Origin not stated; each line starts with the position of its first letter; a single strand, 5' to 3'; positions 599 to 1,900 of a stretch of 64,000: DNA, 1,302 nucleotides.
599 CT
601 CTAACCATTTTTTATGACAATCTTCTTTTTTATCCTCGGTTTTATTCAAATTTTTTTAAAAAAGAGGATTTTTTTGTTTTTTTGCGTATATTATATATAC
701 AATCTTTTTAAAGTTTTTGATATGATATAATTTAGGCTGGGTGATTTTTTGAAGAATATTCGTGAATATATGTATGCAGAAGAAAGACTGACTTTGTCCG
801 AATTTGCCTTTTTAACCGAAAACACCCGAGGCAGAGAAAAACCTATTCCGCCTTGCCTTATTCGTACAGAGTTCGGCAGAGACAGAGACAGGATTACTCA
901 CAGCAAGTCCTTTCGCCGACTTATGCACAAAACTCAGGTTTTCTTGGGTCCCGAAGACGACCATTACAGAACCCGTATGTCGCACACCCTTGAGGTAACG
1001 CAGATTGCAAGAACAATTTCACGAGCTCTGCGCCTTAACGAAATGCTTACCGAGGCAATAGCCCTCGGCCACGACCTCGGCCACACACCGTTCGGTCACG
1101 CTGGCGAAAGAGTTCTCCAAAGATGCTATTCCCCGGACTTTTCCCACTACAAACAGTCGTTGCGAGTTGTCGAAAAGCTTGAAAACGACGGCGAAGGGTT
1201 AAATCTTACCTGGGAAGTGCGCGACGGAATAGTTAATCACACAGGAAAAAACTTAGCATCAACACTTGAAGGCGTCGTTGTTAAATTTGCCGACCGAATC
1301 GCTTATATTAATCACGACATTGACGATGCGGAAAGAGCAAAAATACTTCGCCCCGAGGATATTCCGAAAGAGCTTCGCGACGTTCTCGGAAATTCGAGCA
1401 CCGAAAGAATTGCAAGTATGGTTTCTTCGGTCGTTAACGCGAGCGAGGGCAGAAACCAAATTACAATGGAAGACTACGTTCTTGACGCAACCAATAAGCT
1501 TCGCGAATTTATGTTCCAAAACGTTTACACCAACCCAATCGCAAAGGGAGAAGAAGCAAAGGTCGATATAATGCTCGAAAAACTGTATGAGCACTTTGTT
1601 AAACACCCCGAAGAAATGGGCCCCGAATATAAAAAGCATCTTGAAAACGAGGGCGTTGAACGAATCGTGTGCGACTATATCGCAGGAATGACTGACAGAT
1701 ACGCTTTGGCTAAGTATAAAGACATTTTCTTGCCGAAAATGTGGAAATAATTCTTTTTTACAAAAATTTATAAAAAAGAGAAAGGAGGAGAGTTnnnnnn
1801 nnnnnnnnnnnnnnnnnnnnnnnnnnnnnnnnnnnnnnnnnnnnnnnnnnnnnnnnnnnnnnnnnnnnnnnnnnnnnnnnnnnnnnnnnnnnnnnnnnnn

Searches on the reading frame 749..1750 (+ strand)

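Call 74: search_protein_families(library=pfam, proteins=[window:749-1750:+], max_evalue=0.00001)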
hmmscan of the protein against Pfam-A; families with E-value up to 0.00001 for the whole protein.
window:749-1750:+ (333 aa): 2 families
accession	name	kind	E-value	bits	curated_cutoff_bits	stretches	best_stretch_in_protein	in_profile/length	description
PF13286.11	HD_assoc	-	3e-25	89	22.2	1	238-324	1-90/91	Phosphohydrolase-associated domain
PF01966.28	HD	-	2.5e-15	57.2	22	1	77-185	2-114/116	HD domain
